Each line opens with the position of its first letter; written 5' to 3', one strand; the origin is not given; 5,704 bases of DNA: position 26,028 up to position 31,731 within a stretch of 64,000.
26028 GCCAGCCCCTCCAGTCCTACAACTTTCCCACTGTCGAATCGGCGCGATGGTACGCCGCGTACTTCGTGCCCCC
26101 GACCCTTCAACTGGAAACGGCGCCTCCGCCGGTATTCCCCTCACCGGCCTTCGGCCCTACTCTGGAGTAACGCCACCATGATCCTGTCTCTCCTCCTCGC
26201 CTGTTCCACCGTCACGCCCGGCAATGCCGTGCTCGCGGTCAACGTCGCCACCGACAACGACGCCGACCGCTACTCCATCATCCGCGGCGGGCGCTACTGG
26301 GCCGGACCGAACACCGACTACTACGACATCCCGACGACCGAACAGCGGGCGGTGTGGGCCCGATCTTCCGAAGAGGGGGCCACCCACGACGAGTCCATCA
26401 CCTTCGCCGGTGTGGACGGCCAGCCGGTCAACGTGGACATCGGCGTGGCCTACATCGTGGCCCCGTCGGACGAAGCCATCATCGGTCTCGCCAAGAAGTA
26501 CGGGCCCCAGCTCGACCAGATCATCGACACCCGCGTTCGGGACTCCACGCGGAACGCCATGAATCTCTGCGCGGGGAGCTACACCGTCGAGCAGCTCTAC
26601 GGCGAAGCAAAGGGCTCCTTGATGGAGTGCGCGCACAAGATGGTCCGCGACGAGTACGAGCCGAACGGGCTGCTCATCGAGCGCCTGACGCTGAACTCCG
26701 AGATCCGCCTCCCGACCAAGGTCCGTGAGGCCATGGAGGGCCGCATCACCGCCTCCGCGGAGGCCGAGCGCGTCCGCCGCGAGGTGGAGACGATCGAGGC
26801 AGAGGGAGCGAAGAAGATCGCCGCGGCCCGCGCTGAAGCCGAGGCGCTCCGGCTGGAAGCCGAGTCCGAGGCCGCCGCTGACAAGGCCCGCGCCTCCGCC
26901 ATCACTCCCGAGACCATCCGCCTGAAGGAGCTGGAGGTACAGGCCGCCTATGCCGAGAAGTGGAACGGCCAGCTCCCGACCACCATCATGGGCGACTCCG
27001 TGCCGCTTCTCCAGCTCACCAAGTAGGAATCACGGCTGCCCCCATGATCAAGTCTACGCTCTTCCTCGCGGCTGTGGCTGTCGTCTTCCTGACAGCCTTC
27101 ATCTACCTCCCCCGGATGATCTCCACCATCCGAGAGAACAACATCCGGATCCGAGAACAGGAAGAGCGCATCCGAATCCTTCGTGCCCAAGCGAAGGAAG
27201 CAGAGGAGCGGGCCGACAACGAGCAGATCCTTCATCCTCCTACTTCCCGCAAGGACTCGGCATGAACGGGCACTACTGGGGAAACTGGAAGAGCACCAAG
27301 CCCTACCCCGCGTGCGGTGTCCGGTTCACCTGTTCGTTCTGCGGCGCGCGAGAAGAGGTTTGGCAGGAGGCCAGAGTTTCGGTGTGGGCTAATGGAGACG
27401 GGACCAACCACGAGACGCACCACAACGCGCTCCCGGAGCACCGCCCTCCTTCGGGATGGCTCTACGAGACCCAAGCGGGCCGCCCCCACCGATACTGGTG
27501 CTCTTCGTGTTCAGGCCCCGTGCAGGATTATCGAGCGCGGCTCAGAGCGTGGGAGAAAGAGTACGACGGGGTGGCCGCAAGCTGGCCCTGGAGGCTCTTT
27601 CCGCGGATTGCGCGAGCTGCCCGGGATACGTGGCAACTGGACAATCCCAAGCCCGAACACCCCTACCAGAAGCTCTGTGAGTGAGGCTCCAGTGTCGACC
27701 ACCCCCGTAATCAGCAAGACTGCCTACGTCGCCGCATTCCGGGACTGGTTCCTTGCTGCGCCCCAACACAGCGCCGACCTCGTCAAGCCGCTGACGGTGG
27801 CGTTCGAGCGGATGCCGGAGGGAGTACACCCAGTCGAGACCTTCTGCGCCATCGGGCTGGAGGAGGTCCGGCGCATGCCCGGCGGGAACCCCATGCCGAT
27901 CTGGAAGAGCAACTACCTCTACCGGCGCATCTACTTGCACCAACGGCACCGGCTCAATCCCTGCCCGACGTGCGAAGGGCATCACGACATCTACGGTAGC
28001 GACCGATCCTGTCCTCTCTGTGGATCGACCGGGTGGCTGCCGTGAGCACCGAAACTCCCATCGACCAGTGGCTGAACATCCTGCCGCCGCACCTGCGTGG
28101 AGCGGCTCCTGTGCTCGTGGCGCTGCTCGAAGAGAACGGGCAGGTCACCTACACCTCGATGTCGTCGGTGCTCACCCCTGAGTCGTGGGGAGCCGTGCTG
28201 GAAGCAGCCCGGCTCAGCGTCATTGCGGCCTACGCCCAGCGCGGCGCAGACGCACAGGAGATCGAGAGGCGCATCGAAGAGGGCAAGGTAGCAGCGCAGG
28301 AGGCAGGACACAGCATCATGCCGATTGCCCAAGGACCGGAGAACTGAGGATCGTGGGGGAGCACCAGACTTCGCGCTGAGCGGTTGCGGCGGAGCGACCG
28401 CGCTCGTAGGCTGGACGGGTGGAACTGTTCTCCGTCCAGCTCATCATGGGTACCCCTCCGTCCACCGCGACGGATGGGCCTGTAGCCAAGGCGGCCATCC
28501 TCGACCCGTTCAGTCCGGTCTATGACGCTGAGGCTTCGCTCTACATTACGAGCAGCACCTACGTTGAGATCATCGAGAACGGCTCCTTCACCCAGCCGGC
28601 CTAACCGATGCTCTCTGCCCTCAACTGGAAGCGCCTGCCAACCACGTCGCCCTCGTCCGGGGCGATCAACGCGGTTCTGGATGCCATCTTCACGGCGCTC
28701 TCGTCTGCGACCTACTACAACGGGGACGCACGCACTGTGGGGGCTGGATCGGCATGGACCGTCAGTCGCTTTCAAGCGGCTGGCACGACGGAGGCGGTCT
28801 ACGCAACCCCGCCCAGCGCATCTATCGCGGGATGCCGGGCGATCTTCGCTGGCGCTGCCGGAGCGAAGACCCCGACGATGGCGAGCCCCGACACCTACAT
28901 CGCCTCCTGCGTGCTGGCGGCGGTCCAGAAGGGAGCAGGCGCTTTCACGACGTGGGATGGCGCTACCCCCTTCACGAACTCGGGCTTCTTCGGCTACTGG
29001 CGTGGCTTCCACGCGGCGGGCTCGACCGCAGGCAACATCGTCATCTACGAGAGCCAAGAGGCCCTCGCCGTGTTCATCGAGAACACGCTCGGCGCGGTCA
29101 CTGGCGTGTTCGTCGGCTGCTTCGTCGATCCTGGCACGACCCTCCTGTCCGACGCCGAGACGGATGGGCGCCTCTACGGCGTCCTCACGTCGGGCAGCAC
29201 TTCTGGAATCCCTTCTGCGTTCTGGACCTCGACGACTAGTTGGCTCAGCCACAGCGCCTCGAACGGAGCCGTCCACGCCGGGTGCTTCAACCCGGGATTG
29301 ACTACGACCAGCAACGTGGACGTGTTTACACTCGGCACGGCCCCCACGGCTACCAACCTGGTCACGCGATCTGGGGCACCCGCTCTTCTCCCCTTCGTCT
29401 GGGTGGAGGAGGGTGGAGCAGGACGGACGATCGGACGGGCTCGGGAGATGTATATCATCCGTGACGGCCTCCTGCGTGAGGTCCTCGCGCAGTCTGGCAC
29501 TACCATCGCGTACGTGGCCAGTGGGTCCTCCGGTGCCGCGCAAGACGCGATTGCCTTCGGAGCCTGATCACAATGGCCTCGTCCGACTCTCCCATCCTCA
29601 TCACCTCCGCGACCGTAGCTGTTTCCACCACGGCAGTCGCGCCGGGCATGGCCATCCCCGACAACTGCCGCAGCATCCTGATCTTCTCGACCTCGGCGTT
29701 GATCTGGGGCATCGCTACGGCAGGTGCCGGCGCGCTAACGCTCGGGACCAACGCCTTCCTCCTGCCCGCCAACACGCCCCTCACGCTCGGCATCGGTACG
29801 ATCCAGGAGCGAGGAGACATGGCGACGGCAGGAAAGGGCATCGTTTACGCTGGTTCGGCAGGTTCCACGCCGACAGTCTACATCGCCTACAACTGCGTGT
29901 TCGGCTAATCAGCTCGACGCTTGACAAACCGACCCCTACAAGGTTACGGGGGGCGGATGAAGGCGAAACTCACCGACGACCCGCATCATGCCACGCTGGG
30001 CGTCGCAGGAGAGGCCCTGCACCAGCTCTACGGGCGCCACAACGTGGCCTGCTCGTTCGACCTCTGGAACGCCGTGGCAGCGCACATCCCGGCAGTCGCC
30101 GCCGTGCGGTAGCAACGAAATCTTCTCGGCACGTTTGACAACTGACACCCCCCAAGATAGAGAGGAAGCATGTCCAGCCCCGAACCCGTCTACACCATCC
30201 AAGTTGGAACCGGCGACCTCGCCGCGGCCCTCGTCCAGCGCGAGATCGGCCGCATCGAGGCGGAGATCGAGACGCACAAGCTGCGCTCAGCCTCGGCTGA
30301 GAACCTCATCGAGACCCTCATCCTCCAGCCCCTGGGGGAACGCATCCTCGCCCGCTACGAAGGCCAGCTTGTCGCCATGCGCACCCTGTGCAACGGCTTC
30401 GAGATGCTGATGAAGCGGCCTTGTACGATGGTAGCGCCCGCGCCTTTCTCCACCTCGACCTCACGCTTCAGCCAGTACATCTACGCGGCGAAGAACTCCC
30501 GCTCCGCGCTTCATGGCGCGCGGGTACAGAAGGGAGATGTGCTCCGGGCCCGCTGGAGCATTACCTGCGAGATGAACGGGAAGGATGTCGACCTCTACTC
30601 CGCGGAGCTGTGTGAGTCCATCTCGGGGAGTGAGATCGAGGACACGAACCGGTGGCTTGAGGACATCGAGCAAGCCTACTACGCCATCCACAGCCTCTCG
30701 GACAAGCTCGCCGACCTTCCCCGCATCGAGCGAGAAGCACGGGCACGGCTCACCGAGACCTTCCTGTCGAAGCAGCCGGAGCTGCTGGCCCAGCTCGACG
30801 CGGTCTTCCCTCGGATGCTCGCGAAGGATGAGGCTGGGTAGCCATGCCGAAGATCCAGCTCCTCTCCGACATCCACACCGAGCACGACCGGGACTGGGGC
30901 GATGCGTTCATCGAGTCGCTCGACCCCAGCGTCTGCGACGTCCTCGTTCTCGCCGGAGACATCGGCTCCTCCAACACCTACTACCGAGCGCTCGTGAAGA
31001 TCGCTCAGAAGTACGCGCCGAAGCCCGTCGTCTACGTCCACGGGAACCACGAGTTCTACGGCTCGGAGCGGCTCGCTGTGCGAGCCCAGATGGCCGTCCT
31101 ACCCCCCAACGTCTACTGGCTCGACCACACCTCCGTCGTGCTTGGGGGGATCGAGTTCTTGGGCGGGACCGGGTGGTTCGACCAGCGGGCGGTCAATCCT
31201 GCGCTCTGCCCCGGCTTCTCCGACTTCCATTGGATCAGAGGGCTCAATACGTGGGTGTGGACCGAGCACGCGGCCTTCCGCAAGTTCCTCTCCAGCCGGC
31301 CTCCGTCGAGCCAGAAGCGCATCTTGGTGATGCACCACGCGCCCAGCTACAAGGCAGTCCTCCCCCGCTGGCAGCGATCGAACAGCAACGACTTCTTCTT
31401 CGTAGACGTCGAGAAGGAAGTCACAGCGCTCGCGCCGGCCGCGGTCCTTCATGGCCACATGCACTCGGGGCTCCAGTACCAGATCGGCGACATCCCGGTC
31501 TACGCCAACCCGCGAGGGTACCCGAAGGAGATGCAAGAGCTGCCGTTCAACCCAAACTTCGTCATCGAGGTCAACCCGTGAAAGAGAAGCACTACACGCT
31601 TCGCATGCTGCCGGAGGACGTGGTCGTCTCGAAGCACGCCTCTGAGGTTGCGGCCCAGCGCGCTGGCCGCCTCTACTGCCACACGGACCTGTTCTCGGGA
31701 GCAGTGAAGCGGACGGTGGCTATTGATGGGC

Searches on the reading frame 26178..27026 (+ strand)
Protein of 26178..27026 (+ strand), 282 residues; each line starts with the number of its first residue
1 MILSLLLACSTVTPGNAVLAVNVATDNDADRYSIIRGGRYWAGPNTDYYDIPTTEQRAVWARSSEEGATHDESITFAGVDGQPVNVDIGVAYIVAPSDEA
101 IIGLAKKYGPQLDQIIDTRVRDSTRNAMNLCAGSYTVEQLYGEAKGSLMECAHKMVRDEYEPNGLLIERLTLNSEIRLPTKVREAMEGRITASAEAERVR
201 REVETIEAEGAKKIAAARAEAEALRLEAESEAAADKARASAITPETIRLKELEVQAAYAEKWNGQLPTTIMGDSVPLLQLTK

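Call 84: search_protein_families(library=pfam, proteins=[window:26178-27026:+], max_evalue=0.001)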
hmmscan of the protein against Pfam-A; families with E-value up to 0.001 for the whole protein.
window:26178-27026:+ (282 aa): 1 family
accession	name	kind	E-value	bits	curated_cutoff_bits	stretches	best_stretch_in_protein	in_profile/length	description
PF01145.31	Band_7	-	2.6e-14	54.1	23.6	1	13-209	4-173/176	SPFH domain / Band 7 family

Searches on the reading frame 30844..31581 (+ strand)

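Call 84: search_protein_families(library=pfam, proteins=[window:30844-31581:+], max_evalue=0.001)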
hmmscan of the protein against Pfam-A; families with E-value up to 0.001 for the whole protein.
window:30844-31581:+ (245 aa): 2 families
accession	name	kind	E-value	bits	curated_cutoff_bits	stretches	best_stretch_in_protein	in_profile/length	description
PF00149.33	Metallophos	-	4.7e-14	53.7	21.5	1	4-208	3-190/191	Calcineurin-like phosphoesterase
PF12850.12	Metallophos_2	-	1.2e-07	32.3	27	1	3-215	2-125/154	Calcineurin-like phosphoesterase superfamily domain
